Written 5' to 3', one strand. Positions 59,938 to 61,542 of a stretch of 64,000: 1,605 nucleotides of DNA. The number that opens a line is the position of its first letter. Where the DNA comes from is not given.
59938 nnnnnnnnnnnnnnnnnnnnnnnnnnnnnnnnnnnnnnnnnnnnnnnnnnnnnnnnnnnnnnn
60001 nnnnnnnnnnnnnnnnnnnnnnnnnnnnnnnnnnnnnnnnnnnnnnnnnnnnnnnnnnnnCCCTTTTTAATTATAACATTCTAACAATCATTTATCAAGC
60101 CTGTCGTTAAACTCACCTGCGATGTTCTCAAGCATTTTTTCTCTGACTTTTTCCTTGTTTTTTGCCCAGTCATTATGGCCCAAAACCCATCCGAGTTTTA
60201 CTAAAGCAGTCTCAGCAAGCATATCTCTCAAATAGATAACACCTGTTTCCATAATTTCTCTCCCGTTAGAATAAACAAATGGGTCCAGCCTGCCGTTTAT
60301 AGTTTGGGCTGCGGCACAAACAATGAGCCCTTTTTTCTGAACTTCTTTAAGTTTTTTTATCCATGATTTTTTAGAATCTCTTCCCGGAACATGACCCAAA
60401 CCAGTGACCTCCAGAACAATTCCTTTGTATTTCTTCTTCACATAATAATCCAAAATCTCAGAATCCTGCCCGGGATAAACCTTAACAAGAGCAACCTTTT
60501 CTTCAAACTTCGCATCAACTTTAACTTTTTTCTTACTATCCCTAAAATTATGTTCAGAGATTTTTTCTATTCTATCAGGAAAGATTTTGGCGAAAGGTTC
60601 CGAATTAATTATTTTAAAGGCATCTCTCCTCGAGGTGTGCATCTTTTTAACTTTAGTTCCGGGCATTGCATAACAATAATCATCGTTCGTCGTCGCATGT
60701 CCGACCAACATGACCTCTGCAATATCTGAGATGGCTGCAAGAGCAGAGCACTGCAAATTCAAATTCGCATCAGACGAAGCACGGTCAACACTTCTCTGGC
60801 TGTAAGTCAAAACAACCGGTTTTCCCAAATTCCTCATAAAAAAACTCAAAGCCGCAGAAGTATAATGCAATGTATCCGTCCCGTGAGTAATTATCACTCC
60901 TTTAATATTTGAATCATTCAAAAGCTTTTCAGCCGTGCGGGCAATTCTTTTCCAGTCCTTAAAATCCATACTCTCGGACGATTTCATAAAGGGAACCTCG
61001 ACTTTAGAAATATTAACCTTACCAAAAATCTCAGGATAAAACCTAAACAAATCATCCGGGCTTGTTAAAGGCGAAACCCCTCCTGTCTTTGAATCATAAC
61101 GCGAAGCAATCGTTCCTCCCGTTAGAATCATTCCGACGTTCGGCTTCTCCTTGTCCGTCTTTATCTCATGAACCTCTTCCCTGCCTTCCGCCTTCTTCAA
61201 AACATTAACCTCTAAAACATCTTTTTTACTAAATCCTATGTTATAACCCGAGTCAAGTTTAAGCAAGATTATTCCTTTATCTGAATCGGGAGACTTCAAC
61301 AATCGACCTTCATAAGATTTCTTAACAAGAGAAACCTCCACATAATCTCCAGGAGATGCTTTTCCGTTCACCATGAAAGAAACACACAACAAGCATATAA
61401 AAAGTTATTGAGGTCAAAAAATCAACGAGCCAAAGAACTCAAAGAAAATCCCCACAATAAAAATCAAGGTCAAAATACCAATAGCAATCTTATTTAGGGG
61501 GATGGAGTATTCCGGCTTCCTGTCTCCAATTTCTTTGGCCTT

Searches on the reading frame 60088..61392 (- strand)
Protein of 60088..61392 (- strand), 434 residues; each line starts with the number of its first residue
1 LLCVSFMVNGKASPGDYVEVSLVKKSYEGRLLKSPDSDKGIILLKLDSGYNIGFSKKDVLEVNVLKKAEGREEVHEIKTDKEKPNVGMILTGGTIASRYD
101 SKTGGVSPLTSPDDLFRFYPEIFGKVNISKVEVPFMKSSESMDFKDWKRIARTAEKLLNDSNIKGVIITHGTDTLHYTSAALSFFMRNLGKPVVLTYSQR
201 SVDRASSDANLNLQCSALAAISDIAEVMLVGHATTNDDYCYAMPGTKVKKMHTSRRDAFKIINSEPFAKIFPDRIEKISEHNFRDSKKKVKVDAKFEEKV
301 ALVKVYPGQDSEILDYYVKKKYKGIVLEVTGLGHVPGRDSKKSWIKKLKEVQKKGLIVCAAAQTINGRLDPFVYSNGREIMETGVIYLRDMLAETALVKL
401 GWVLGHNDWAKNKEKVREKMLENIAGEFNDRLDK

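Call 4: search_protein_families(library=ncbifam, proteins=[window:60088-61392:-], max_evalue=0.1)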
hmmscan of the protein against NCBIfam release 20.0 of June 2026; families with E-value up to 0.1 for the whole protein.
window:60088-61392:- (434 aa): 8 families
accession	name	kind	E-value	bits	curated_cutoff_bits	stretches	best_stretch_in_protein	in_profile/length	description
NF003217.0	PRK04183.1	equivalog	8.4e-135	449.6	310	1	12-432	3-415/420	Glu-tRNA(Gln) amidotransferase subunit GatD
TIGR02153.1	gatD_arch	equivalog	2.1e-132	441.7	324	1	27-431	2-402/405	Glu-tRNA(Gln) amidotransferase subunit GatD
TIGR00519.1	asnASE_I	subfamily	2e-104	349.2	260.5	1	84-429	2-336/337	type I asparaginase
NF006998.0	PRK09461.1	equivalog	1.7e-43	149.1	376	1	88-429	8-335/337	asparaginase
TIGR00520.1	asnASE_II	subfamily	8.3e-29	100.5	314.3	1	78-369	19-305/352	type II asparaginase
NF008304.0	PRK11096.1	equivalog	5.9e-21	74.4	506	1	82-366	22-297/348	L-asparaginase 2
NF007210.0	PRK09632.1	equivalog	0.0055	15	989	1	276-359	587-668/781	ATP-dependent DNA ligase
NF003273.0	PRK04260.1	equivalog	0.04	12.5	616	1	323-391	308-374/376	acetylornithine transaminase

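Call 5: search_protein_families(library=pfam, proteins=[window:60088-61392:-], max_evalue=1)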
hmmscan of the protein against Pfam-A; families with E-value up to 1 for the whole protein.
window:60088-61392:- (434 aa): 3 families
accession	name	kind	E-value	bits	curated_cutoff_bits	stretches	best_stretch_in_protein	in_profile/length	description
PF00710.25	Asparaginase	-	7.1e-48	163.1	22.5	1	86-276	2-186/193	Asparaginase, N-terminal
PF17763.6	Asparaginase_C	-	1.7e-24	86.5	34.6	1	299-415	1-109/114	Glutaminase/Asparaginase C-terminal domain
PF18195.6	GatD_N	-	3e-14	52.6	25.7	1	13-65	2-54/54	GatD N-terminal domain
